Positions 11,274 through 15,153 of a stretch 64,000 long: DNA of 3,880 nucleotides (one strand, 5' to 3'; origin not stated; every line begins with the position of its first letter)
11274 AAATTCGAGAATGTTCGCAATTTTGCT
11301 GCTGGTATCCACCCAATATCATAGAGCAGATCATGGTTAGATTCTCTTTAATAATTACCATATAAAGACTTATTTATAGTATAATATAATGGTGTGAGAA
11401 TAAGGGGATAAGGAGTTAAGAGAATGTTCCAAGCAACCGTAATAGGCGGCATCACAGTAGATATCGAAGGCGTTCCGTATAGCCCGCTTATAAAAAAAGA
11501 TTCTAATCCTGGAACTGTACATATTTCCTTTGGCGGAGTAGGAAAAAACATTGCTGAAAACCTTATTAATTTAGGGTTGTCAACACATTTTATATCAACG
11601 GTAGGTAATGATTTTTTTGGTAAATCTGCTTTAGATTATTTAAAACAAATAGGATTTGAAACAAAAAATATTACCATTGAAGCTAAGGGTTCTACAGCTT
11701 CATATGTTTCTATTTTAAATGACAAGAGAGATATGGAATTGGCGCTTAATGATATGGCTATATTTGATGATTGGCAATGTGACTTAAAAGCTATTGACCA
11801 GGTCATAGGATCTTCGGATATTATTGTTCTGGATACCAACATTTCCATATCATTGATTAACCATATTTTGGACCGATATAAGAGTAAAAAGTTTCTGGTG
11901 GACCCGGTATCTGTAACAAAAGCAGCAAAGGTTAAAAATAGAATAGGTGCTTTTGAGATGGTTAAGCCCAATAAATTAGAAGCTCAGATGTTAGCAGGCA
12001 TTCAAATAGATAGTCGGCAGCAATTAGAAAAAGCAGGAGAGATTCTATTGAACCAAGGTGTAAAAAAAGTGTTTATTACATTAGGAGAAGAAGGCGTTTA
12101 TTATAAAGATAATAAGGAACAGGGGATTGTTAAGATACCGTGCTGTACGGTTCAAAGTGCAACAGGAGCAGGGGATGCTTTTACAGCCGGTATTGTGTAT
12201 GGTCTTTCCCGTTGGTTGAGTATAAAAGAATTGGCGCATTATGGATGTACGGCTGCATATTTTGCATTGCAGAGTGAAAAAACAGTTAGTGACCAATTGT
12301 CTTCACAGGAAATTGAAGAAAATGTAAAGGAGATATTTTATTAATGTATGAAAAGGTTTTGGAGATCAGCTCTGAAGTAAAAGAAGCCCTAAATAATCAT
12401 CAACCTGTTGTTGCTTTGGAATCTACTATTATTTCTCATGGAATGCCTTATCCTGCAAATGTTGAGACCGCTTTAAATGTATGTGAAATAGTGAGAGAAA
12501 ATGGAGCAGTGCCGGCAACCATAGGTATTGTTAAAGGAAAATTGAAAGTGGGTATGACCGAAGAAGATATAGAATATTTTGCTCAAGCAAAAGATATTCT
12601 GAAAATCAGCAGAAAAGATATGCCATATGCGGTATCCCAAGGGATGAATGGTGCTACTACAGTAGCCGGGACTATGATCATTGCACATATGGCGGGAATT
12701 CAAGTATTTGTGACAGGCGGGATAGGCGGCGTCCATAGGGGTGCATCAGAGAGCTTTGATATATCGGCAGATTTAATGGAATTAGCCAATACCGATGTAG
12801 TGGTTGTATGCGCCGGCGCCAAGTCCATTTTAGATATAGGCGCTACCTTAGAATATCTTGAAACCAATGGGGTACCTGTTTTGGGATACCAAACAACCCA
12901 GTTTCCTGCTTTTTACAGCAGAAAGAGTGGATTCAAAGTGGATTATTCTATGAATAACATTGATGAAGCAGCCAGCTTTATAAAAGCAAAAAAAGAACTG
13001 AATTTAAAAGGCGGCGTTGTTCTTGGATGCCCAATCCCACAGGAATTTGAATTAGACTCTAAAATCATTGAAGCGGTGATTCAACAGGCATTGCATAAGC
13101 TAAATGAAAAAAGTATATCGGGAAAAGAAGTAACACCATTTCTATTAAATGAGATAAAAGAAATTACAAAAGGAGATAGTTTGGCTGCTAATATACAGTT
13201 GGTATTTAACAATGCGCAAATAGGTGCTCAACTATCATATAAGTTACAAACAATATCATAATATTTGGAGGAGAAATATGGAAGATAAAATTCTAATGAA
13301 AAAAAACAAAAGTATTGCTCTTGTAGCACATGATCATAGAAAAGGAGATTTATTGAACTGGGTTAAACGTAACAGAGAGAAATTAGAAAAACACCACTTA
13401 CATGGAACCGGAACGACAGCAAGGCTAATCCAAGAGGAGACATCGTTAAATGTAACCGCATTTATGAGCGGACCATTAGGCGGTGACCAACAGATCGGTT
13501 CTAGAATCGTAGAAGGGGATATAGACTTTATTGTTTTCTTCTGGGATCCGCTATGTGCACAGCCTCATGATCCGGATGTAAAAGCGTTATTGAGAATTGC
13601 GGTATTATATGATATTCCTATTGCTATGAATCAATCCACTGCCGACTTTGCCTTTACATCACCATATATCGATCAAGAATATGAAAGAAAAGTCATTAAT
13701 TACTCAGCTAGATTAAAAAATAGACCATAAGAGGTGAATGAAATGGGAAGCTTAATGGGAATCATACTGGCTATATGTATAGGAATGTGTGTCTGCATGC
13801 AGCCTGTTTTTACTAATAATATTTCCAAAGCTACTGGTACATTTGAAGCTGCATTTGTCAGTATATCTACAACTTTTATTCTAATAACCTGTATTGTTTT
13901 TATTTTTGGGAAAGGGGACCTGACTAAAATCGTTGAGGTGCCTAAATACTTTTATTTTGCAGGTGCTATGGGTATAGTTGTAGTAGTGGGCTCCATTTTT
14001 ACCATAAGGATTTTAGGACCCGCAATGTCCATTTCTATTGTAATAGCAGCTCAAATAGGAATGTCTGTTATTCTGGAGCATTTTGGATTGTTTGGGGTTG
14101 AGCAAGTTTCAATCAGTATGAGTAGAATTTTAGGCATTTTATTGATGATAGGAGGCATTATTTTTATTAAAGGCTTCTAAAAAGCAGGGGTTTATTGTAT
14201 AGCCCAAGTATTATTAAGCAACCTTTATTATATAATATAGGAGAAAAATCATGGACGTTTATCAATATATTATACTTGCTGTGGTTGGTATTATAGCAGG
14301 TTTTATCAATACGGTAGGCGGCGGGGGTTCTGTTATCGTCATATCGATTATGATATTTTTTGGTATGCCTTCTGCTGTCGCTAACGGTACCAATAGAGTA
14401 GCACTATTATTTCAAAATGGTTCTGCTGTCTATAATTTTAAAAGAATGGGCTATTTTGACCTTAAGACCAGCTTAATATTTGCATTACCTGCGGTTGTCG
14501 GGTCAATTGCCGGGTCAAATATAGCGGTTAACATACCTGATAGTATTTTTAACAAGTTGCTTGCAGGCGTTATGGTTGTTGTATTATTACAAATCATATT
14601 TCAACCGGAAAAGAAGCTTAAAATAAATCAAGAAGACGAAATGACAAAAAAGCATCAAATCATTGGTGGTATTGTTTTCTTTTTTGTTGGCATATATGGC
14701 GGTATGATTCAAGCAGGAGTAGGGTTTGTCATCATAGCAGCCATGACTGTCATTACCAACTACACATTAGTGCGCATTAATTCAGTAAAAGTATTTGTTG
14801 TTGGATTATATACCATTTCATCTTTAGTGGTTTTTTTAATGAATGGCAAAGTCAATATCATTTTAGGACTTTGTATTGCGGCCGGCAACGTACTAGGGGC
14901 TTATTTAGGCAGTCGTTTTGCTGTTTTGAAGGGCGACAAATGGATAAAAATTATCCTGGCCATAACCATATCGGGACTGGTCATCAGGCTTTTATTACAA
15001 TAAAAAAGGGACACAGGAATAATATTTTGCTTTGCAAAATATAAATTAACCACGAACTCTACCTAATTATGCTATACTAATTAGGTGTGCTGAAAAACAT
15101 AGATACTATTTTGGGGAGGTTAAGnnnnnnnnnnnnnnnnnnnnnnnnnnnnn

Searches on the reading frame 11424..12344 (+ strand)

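Call 61: search_protein_families(library=pfam, proteins=[window:11424-12344:+], max_evalue=0.00001)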
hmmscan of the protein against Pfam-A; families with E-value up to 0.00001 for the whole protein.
window:11424-12344:+ (306 aa): 2 families
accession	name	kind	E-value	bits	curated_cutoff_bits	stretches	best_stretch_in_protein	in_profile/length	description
PF00294.29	PfkB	-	5.2e-47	161.1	25.8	1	4-289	4-297/302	pfkB family carbohydrate kinase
PF08543.17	Phos_pyr_kin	-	3.3e-09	36.9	27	1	137-269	70-219/246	Phosphomethylpyrimidine kinase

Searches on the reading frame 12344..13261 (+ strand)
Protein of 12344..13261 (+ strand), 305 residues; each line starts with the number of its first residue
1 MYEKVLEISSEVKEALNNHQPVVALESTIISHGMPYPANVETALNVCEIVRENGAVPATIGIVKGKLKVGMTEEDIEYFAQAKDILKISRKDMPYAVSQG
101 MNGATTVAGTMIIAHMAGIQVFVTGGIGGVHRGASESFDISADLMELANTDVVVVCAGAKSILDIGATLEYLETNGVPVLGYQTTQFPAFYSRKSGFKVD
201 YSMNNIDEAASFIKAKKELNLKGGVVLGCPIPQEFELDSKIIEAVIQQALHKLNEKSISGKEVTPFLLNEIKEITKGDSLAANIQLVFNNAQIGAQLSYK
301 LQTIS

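Call 61: search_protein_families(library=pfam, proteins=[window:12344-13261:+], max_evalue=0.00001)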
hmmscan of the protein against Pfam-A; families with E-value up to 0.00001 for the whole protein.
window:12344-13261:+ (305 aa): 1 family
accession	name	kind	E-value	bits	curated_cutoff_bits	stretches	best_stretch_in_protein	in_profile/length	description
PF04227.17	Indigoidine_A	-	6.8e-134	446.2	25.2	1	11-298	1-289/291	Indigoidine synthase A like protein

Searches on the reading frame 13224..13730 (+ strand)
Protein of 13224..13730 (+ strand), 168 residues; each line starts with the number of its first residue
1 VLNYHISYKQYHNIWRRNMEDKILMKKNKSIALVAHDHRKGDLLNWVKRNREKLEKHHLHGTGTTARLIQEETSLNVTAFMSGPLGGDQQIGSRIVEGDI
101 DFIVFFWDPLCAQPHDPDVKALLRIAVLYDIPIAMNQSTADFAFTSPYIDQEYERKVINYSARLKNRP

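Call 61: search_protein_families(library=pfam, proteins=[window:13224-13730:+], max_evalue=0.00001)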
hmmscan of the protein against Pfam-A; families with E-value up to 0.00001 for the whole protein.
window:13224-13730:+ (168 aa): 1 family
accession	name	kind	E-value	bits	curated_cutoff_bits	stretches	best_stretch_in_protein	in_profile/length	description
PF02142.27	MGS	-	3.9e-16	59.4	24.1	1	43-134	2-93/94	MGS-like domain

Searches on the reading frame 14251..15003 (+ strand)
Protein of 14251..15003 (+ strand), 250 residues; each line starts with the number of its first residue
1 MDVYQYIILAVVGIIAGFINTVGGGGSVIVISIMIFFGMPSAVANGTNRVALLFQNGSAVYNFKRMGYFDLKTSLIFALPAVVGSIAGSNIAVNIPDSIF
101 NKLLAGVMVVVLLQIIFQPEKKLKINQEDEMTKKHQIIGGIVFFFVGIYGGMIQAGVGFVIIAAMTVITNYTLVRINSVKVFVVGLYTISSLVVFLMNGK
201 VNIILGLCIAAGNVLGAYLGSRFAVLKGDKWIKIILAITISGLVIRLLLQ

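Call 61: search_protein_families(library=pfam, proteins=[window:14251-15003:+], max_evalue=0.00001)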
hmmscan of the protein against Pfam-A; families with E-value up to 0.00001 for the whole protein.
window:14251-15003:+ (250 aa): 1 family
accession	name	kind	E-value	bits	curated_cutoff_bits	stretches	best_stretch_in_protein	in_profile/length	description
PF01925.25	TauE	-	3.5e-43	148.4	32.6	1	9-246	1-236/237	Sulfite exporter TauE/SafE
